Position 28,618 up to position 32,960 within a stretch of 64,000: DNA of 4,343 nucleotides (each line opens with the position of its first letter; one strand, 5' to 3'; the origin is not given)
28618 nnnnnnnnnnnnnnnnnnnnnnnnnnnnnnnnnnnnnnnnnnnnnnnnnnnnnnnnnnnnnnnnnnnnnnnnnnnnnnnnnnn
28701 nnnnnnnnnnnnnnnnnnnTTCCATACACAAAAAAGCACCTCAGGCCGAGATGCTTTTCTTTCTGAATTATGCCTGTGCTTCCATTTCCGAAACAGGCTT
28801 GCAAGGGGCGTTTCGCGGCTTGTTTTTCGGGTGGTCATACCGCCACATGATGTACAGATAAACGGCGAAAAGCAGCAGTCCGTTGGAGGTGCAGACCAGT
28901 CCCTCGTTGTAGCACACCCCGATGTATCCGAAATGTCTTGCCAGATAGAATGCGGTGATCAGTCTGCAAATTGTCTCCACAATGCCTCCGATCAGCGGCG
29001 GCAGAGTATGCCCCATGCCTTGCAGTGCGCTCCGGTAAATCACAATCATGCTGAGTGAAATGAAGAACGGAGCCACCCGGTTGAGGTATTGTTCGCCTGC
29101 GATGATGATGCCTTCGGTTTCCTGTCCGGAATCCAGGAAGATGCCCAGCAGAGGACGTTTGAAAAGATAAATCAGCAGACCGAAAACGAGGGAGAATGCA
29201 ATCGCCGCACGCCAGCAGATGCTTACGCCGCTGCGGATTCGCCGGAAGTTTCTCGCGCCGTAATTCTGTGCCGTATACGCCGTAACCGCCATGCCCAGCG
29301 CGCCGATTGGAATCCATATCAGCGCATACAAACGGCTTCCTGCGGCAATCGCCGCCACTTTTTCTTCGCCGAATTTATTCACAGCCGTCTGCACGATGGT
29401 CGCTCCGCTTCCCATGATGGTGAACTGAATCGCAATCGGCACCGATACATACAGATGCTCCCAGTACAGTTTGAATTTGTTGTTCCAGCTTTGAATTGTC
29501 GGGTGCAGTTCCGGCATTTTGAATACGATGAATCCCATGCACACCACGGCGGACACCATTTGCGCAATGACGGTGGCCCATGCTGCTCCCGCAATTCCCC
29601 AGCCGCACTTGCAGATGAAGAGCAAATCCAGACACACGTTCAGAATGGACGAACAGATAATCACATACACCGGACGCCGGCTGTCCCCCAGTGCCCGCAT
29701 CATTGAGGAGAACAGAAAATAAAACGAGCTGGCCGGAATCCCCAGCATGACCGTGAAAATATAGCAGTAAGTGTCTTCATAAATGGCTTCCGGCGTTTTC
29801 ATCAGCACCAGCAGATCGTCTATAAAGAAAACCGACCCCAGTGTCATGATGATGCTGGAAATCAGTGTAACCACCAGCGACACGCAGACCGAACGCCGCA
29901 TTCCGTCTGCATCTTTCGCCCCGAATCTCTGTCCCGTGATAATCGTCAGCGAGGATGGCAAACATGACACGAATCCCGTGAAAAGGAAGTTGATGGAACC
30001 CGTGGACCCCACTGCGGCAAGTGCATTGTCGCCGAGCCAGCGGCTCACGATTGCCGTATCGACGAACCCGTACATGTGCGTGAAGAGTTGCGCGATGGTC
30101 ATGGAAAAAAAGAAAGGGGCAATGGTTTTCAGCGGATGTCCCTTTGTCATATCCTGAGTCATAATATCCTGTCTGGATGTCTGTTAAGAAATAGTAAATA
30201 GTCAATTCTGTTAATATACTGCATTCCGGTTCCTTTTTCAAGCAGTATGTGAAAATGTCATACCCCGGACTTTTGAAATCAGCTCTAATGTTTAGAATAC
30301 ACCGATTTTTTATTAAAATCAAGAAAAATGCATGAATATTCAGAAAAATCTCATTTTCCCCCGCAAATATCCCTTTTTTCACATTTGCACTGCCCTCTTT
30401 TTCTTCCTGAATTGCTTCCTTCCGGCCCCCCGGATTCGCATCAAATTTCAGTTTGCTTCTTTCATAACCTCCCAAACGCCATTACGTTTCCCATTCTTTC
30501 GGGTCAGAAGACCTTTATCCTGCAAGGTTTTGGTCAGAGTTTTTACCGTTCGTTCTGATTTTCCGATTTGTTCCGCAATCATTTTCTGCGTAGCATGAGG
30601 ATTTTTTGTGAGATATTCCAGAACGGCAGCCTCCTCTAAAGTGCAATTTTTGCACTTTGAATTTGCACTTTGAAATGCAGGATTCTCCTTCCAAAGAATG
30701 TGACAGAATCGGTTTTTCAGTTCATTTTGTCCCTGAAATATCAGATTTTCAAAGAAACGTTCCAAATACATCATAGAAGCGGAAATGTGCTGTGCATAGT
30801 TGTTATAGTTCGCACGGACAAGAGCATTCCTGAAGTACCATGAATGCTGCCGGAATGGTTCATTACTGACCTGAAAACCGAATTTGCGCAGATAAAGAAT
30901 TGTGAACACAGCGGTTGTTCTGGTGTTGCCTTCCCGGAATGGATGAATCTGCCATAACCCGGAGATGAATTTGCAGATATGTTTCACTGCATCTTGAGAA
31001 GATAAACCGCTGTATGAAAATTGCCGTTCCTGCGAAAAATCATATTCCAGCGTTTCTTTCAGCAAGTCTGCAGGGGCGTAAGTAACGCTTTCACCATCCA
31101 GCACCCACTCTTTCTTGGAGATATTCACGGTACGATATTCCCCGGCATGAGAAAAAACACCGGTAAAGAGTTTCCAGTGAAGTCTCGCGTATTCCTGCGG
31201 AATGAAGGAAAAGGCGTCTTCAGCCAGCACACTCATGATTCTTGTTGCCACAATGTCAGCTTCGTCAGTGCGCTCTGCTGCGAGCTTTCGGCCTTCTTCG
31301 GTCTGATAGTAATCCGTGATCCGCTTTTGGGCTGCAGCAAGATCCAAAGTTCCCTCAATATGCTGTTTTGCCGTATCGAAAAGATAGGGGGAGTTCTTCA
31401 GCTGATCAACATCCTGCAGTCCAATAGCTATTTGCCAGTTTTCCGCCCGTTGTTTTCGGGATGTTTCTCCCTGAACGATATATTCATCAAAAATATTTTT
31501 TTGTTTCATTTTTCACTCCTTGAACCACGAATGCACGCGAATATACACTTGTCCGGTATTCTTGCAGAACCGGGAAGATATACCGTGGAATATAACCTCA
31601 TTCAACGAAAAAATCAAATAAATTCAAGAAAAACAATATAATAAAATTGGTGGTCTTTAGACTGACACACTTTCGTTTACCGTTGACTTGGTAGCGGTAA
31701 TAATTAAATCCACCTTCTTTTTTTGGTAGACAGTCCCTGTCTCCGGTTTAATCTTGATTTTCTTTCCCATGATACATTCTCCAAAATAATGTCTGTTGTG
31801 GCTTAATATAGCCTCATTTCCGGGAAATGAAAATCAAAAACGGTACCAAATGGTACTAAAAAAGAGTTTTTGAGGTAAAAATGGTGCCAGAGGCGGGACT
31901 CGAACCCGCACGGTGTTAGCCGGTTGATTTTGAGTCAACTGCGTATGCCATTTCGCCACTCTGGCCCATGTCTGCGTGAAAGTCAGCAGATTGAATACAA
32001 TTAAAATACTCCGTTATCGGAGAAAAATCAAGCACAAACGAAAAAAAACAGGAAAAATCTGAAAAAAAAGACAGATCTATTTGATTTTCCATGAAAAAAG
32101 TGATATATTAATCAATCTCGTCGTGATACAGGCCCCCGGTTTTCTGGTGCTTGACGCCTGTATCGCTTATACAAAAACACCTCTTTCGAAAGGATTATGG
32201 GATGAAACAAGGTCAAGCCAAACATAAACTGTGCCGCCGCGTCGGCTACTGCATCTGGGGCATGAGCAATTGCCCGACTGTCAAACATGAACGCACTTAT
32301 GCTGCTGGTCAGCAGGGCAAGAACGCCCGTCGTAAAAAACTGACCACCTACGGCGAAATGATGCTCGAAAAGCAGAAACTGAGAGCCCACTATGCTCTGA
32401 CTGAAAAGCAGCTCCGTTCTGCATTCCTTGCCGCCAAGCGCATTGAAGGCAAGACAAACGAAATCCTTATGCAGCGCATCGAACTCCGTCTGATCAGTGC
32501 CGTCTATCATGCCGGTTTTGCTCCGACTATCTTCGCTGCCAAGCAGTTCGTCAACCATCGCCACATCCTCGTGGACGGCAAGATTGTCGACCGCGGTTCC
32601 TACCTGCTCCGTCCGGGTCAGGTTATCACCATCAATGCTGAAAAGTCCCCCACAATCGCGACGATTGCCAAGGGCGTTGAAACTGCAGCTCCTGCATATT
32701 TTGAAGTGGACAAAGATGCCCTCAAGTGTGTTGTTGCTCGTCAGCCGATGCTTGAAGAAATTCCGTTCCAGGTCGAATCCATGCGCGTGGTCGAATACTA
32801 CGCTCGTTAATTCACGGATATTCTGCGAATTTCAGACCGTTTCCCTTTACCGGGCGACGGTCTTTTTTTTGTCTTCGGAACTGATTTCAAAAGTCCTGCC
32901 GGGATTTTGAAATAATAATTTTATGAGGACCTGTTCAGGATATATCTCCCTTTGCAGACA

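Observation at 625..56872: Family of 33-46 bp palindromic intergenic repeats, at least 11 copies in 64 kb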

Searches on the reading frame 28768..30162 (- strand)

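Call 11: search_protein_families(library=ncbifam, proteins=[window:28768-30162:-])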
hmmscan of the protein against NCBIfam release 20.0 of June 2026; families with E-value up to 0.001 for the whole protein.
window:28768-30162:- (464 aa): 14 families
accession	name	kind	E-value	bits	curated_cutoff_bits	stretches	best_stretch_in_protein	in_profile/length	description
TIGR00797.1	matE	subfamily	5.5e-60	203.3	147.4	1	22-414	3-393/396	MATE family efflux transporter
NF041801.1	MATE_SolL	equivalog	1.7e-26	93.1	780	1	7-415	15-423/458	solanimycin export family MATE transporter SolL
NF052396.1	MATE_WgkD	equivalog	7.6e-23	81.2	510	1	12-353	3-346/428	tryglysin-associated MATE efflux transporter WgkD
NF007690.0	PRK10367.1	equivalog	3.9e-20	72.2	409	1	20-210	17-207/441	MATE family efflux transporter DinF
NF007562.1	PRK10189.1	equivalog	1.1e-17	64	465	1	13-324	28-348/470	EmmdR/YeeO family multidrug/toxin efflux MATE transporter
NF007130.1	PRK09575.1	equivalog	4.7e-15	55.8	445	1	23-417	17-409/435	MATE family efflux transporter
NF001214.0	PRK00187.1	equivalog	1e-12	47.8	449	1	23-408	21-412/464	NorM family multidrug efflux MATE transporter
NF041358.1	GntT_guanitoxin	equivalog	2.1e-10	40.2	525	1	30-350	31-352/438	guanitoxin biosynthesis MATE family efflux transporter GntT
NF045539.1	MATE_efflux1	equivalog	3.9e-09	36.2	350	1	83-300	69-287/411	MATE family Na+-driven efflux transporter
NF000217.1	MATE_multi_FepA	equivalog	1.8e-07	30.6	900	1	26-230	29-233/443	multidrug efflux MATE transporter FepA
NF000263.1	MATE_multi_NorM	equivalog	2.6e-07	30.4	950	1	18-346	24-357/459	multidrug efflux MATE transporter NorM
TIGR02900.1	spore_V_B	equivalog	4.5e-07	29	372.3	1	19-113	6-100/488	stage V sporulation protein B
NF045578.1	export_MbnM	equivalog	2.3e-06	26.9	285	1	16-335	8-315/410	methanobactin export MATE transporter MbnM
NF000131.1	MATE_multi_MepA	equivalog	6.6e-05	22.3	850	1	11-419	15-418/451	multidrug efflux MATE transporter MepA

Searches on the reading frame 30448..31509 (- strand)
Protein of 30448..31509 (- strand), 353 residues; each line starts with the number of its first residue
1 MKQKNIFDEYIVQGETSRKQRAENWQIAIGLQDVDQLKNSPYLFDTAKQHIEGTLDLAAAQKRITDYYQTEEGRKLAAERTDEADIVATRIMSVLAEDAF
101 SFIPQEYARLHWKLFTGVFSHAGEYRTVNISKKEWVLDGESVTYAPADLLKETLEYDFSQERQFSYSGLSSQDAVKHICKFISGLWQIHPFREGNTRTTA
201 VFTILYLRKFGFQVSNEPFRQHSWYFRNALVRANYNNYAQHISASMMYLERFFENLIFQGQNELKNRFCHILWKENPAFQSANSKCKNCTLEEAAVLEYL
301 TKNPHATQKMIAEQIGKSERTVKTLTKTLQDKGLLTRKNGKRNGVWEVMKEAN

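Call 11: search_protein_families(library=ncbifam, proteins=[window:30448-31509:-])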
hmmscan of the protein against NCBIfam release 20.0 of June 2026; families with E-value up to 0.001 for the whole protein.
window:30448-31509:- (353 aa): 7 families
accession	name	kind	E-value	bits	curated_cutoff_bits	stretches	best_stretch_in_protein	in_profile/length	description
NF045983.1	ProtAdnltaseVbhT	equivalog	2.3e-08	33.6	800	1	109-256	61-200/419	type II toxin-antitoxin system protein adenylyltransferase VbhT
NF007672.0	PRK10347.1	equivalog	8.5e-07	28.9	181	1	107-225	59-171/200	putative adenosine monophosphate-protein transferase Fic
NF046029.1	ProtAdlyltaseNmFic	equivalog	4.5e-06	26.5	230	1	107-207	32-115/177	protein adenylyltransferase Fic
TIGR01884.1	cas_HTH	subfamily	1.4e-05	24.6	60.2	1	291-343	142-194/202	CRISPR-associated CARF protein Csa3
TIGR04176.1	MarR_EPS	equivalog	0.00038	20.5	88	1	295-341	8-54/105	MarR family EPS-associated transcriptional regulator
TIGR01550.1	DOC_P1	subfamily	0.00062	19.9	38.65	0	170-216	47-93/122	type II toxin-antitoxin system death-on-curing family toxin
TIGR02613.1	mob_myst_B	hypoth_equivalog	0.00064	19.7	124.4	0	108-211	55-145/186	mobile mystery protein B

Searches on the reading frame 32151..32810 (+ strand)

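Call 34: search_protein_families(library=pfam, proteins=[window:32151-32810:+], max_evalue=0.00001)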
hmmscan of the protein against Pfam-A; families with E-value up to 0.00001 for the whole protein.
window:32151-32810:+ (219 aa): 2 families
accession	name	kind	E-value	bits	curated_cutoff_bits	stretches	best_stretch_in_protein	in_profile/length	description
PF00163.24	Ribosomal_S4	-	6.6e-16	59.2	23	1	23-111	5-95/95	Ribosomal protein S4/S9 N-terminal domain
PF01479.30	S4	-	2.3e-12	46.9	22.8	1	113-159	2-48/48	S4 domain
